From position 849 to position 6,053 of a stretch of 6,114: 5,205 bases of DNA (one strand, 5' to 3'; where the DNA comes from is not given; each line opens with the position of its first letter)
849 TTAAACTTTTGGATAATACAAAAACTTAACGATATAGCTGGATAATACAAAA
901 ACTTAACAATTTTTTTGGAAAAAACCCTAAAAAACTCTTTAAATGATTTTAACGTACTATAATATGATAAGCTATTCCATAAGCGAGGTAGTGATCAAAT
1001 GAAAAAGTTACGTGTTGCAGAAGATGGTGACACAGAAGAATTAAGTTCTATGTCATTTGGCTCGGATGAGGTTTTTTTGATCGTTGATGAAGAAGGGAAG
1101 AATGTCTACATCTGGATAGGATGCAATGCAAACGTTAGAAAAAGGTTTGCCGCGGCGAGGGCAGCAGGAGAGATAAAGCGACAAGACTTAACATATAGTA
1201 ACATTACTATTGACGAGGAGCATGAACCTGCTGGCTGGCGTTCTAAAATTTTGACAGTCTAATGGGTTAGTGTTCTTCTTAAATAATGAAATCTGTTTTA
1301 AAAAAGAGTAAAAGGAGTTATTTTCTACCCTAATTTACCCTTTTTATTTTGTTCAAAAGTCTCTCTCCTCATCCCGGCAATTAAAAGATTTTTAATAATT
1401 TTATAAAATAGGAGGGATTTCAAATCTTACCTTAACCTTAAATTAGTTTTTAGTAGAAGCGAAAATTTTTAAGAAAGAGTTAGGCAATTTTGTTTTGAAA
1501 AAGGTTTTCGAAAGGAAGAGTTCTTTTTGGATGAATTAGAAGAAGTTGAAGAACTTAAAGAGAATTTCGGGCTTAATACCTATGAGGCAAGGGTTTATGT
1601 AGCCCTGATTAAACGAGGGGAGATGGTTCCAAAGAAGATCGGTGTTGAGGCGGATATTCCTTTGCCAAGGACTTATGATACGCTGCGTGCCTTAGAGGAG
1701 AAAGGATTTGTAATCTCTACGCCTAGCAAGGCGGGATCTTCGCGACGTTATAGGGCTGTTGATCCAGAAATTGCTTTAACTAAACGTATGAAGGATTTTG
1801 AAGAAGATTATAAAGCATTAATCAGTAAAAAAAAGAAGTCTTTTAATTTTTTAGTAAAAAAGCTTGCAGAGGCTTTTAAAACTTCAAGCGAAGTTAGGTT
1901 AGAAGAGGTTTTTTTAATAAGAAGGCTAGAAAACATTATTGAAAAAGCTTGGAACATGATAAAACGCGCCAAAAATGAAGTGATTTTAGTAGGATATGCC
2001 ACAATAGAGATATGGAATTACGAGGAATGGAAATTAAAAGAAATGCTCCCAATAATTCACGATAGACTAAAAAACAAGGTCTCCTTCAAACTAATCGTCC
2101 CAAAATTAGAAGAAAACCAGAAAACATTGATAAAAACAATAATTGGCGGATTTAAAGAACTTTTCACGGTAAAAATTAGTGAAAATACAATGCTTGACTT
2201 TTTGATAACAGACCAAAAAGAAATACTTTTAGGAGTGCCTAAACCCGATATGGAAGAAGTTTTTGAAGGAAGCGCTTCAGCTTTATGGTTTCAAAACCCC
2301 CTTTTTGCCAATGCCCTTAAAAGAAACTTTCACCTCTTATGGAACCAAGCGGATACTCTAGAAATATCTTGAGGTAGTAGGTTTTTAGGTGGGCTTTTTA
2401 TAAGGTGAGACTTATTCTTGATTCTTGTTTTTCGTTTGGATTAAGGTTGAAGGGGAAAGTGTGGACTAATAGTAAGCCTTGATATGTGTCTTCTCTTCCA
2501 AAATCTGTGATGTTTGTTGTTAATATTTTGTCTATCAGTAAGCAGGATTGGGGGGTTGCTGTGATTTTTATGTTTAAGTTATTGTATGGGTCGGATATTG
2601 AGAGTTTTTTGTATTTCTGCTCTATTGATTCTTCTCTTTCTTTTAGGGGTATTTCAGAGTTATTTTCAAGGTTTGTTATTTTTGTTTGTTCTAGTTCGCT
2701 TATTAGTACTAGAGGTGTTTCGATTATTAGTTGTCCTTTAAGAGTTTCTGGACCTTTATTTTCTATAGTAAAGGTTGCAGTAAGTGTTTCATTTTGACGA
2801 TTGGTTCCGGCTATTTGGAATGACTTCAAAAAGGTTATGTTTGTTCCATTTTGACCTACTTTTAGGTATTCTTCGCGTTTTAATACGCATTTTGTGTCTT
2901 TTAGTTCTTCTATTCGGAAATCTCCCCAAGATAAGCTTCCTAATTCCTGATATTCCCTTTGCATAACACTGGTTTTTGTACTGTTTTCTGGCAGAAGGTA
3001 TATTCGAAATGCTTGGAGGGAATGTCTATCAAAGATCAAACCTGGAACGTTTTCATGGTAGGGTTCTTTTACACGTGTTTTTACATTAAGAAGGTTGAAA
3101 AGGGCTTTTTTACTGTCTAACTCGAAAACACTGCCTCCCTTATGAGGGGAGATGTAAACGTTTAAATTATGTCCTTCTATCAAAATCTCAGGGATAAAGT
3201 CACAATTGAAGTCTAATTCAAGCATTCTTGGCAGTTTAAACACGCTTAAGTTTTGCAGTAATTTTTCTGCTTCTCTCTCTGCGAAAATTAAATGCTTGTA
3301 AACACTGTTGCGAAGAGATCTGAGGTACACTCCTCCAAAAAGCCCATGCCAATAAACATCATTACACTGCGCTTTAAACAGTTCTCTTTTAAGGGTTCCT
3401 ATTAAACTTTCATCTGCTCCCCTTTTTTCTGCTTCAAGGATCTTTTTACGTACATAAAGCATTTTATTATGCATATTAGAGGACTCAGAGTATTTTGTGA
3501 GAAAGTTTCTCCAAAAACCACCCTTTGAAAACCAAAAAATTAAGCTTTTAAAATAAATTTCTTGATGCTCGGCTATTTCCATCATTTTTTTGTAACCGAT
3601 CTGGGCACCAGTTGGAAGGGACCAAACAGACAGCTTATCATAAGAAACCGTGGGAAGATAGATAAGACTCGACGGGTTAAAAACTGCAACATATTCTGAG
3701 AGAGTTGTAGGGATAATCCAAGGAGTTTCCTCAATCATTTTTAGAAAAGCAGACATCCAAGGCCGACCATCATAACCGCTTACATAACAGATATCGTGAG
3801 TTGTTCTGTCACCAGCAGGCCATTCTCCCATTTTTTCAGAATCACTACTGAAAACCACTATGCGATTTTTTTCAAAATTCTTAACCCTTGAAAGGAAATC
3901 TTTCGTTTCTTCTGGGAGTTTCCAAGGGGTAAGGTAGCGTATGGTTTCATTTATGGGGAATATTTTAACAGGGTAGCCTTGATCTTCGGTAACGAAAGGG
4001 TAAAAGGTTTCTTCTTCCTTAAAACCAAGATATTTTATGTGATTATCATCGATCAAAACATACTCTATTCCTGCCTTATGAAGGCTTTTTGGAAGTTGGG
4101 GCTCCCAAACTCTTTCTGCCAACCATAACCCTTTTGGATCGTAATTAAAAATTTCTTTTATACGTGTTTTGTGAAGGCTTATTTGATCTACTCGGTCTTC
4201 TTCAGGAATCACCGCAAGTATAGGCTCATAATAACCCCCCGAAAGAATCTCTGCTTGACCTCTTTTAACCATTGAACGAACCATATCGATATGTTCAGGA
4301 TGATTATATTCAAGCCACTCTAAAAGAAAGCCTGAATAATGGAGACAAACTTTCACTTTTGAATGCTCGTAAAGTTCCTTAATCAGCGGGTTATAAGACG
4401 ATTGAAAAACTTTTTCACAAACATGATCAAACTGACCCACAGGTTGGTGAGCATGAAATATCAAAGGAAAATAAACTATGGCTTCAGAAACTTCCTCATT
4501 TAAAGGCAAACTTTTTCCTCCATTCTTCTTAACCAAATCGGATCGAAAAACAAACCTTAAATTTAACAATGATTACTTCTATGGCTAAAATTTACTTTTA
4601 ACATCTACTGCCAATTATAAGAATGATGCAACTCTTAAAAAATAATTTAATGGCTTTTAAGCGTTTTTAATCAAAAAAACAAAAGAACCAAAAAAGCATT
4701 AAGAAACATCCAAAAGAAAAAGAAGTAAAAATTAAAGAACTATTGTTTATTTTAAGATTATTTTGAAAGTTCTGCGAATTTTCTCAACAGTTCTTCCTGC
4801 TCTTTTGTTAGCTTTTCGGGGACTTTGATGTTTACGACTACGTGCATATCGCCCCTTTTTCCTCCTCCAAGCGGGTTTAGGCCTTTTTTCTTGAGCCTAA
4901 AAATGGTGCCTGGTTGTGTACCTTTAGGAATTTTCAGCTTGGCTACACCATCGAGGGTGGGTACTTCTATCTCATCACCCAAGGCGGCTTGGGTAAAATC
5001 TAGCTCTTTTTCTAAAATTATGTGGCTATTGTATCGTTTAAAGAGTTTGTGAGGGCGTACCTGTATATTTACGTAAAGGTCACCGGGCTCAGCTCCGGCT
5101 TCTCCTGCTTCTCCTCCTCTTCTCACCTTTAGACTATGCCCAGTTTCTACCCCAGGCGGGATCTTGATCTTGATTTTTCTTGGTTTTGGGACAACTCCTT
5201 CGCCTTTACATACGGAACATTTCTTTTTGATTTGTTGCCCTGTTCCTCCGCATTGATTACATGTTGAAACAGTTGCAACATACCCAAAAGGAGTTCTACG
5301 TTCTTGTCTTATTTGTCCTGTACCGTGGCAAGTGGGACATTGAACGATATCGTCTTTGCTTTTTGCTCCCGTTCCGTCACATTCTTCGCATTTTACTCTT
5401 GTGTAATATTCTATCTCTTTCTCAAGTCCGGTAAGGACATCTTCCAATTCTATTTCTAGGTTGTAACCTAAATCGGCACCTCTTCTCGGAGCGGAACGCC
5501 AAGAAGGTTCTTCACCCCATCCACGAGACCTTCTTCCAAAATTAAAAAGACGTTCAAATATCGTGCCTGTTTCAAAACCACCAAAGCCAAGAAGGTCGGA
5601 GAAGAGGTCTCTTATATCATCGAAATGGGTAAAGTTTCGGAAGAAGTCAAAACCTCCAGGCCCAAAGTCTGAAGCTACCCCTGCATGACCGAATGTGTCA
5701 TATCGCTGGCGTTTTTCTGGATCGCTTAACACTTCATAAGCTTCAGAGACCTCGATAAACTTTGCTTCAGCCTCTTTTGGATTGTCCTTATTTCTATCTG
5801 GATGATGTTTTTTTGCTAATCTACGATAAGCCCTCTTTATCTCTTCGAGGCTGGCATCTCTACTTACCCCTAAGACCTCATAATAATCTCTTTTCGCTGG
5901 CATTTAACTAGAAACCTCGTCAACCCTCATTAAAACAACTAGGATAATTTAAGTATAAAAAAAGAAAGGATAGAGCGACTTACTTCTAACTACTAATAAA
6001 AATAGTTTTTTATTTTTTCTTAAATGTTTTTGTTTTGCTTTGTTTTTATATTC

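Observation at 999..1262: Stand-alone minimal (87 aa) gelsolin-domain protein: eukaryotic signature protein and candidate actin regulator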

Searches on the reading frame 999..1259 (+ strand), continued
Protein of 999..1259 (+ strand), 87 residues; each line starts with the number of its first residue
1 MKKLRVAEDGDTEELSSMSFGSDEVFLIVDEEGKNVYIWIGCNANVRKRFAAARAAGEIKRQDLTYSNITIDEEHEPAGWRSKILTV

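Call 35: search_solved_structures(query=A1, max_evalue=1e-15, show_alignments=5)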
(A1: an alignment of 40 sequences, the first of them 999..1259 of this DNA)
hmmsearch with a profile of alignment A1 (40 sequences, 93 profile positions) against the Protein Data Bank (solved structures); distinct sequences matched with E-value up to 1e-15: 6.
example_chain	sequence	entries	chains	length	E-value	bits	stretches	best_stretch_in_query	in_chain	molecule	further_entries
9jus_v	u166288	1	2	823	7.4e-20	73.6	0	4-90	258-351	villin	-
7c2h_G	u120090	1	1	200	1.6e-19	72.5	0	4-87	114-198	2DGel3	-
7whg_G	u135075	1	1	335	2e-19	72.2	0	10-89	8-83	Lokiarchaeota gelsolin (2DGel)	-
7c2g_G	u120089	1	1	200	3.2e-17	65.2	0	3-87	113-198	2DGel3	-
7c2f_B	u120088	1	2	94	4.4e-17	64.7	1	1-90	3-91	Gelsolin-like domain-containing protein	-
7whf_G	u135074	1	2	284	2.7e-16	62.2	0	9-90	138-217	Heimdallarchaeota Gelsolin domain-containing protein 2DGel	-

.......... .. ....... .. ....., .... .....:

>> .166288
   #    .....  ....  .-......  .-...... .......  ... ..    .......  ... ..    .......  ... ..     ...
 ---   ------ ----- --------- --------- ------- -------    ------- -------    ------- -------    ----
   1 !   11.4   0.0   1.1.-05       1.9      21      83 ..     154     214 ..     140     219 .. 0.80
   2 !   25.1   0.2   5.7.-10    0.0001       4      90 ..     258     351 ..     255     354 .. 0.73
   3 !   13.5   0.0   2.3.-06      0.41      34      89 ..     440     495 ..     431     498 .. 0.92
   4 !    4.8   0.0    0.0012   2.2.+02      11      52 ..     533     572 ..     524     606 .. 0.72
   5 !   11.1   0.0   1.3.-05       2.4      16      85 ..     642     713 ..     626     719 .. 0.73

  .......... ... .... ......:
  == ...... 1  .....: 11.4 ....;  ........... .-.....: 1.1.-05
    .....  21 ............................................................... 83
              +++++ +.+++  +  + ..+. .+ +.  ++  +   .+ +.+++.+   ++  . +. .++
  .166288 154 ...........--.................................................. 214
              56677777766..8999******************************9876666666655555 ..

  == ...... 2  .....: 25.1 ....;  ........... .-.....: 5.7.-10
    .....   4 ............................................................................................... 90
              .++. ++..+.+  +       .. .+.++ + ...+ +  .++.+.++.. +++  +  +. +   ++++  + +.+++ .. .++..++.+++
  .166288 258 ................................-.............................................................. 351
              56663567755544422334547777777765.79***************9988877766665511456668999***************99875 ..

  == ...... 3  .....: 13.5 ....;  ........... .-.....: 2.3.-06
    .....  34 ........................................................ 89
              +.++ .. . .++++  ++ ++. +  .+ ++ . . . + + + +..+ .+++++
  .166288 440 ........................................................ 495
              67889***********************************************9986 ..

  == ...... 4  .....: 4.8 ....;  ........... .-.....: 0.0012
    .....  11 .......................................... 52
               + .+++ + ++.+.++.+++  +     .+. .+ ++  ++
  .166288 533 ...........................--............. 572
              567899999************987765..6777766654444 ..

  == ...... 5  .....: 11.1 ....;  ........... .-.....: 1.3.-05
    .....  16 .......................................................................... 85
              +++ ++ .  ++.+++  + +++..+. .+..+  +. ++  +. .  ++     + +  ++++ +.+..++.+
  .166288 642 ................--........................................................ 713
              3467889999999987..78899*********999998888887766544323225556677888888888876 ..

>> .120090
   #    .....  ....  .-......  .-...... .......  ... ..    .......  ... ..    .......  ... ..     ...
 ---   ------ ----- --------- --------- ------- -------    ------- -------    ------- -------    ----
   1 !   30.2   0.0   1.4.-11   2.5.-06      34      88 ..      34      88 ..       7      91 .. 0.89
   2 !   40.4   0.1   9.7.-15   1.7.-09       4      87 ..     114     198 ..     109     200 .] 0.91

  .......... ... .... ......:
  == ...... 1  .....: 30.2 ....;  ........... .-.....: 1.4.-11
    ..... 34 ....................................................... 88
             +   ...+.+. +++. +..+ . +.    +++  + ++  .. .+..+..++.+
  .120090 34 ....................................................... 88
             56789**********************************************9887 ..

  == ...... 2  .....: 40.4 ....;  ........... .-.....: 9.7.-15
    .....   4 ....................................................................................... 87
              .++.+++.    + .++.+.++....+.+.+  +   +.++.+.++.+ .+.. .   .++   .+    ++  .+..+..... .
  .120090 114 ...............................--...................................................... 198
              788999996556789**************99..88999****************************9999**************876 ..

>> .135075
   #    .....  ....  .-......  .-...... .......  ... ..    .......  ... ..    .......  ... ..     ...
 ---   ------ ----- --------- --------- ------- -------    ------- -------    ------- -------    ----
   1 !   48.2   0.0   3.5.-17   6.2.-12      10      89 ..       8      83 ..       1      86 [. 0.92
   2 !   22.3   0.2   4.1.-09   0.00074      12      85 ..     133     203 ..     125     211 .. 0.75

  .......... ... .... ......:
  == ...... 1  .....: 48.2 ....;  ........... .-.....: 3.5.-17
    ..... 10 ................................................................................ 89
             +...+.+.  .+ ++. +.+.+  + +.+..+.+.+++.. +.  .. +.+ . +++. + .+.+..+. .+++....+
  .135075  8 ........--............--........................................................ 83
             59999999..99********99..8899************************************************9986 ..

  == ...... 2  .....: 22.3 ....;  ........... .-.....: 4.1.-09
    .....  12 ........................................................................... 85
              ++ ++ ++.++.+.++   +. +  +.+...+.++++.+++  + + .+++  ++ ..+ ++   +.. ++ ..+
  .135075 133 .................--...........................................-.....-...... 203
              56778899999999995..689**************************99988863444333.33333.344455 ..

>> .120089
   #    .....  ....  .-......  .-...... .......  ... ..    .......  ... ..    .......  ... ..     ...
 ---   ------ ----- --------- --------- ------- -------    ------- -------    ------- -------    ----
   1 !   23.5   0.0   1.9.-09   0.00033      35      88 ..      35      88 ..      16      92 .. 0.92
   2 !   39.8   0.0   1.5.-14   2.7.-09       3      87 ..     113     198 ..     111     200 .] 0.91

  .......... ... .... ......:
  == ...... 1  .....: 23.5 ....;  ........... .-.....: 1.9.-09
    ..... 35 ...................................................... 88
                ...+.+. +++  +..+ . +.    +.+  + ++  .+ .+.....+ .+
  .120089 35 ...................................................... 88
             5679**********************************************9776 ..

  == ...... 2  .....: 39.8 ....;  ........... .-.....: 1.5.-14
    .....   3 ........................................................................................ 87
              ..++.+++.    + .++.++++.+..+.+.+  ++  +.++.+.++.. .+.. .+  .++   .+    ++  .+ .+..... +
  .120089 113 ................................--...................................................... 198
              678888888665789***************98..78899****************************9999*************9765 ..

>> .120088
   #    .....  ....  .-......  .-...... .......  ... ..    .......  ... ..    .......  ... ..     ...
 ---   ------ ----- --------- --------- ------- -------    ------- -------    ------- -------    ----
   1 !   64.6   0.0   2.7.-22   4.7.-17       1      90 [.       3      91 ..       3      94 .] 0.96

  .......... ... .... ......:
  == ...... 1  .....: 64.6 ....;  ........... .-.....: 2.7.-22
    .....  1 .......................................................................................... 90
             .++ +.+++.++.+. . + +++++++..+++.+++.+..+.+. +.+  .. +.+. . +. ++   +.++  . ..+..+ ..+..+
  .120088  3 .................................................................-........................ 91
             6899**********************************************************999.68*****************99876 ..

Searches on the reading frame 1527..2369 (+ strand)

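Call 3: search_protein_families(library=pfam, proteins=[window:1527-2369:+], max_evalue=1)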
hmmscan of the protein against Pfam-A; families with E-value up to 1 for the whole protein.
window:1527-2369:+ (281 aa): 7 families
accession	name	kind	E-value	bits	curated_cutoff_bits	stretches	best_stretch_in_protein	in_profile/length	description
PF01978.25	TrmB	-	7.5e-18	64.6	25.6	1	10-81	1-68/68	Sugar-specific transcriptional regulator TrmB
PF24217.1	DUF7436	-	2.5e-05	24.7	34.2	1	140-278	19-153/153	Family of unknown function (DUF7436)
PF11495.14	Regulator_TrmB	-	0.00033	20.4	22.2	1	128-278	2-135/233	Archaeal transcriptional regulator TrmB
PF04740.18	LXG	-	0.036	14.4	26.5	1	96-202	67-172/202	LXG domain of WXG superfamily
PF01963.22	TraB_PrgY_gumN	-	0.12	12.6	26.8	1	111-158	199-242/263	TraB/PrgY/gumN family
PF07118.16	DUF1374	-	0.18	12.8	21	1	86-153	16-83/92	Protein of unknown function (DUF1374)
PF07901.16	DUF1672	-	0.27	11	25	1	85-136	168-219/276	Protein of unknown function (DUF1672)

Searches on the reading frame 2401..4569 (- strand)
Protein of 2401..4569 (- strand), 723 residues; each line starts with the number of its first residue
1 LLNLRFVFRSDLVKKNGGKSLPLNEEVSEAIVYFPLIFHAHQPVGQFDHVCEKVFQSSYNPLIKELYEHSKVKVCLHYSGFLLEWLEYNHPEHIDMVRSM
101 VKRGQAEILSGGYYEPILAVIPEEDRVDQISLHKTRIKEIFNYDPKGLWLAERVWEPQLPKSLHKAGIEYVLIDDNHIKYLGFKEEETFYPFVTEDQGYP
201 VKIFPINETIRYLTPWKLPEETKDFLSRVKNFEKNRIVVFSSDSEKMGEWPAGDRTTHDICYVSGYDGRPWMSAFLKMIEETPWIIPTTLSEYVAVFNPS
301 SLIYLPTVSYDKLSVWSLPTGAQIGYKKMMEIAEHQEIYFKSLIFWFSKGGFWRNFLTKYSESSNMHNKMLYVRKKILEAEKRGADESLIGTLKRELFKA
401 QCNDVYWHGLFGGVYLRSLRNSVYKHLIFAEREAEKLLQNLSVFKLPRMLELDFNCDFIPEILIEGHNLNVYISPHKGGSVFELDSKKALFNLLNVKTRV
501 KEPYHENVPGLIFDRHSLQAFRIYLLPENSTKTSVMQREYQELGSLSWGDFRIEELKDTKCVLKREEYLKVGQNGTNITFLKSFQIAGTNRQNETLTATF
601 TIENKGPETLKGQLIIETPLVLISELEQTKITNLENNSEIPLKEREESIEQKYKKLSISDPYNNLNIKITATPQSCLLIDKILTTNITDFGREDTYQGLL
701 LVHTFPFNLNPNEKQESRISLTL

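Call 3: search_protein_families(library=pfam, proteins=[window:2401-4569:-], max_evalue=1)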
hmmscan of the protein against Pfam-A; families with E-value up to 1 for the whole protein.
window:2401-4569:- (723 aa): 7 families
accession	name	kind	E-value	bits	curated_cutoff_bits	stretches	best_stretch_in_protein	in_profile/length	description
PF03065.20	Glyco_hydro_57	-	1.4e-44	153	21.2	1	36-306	2-291/291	Glycosyl hydrolase family 57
PF09094.16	AmyA-A_glucT_m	-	6.3e-30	103.9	27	1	351-432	1-78/80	Alpha-amylase/4-alpha-glucanotransferase, middle domain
PF09095.17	AmyA-gluTrfs_C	-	1.6e-19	71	22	2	453-508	1-56/284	Alpha-amylase/4-alpha-glucanotransferase, C-terminal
PF01074.27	Glyco_hydro_38N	-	2.3e-09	37.5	25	1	50-174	21-144/270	Glycosyl hydrolases family 38 N-terminal domain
PF23679.1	UPA-FIIND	-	0.037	15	27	1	511-574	6-66/117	UPA-FIIND domain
PF01522.26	Polysacc_deac_1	-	0.047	14.1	23.1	1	91-171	45-124/124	Polysaccharide deacetylase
PF00579.31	tRNA-synt_1b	-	0.22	11.2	21.1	1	592-684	161-252/292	tRNA synthetases class I (W and Y)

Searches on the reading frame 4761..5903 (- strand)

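Call 3: search_protein_families(library=pfam, proteins=[window:4761-5903:-], max_evalue=1)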
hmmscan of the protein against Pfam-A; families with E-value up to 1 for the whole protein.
window:4761-5903:- (381 aa): 13 families
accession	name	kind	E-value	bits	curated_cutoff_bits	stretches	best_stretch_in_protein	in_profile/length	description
PF01556.23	DnaJ_C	-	8.3e-46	156.2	26.6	1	147-362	3-152/152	DnaJ C terminal domain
PF00226.36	DnaJ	-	4.5e-29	100.8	27.8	1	6-69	1-63/63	DnaJ domain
PF00684.25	DnaJ_CXXCXGXG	-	8.3e-17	61.7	32.7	1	172-236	1-65/65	DnaJ central domain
PF15777.11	Anti-TRAP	-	0.00011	22.6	32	1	170-198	11-42/59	Tryptophan RNA-binding attenuator protein inhibitory protein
PF14446.12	Prok-RING_1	-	0.0045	17.3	29.1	1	167-194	2-27/54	Prokaryotic RING finger family 1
PF25436.1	BSD2_CRD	-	0.03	14.9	27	0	170-197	3-24/69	BSD2 cysteine rich domain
PF20833.2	RNase_E_G_Thio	-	0.047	14.3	26.8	1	188-202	1-15/86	RNase E/G, Thioredoxin-like domain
PF17302.8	DUF5351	-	0.058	14.1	27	0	214-224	19-29/29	Family of unknown function (DUF5351)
PF25433.1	DUF7895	-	0.082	13.7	27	1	213-240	3-25/75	Domain of unknown function (DUF7895)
PF13680.12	DUF4152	-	0.14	12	27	1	233-291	163-220/225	Protein of unknown function (DUF4152)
PF08792.16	A2L_zn_ribbon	-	0.21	11.7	22.9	1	226-238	3-15/33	A2L zinc ribbon domain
PF02085.21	Cytochrom_CIII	-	0.35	11.7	22.9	1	168-225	29-88/101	Class III cytochrome C family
PF23137.1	HVO_0758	-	0.71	10.2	27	0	165-192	16-48/55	HVO_0758 mu-protein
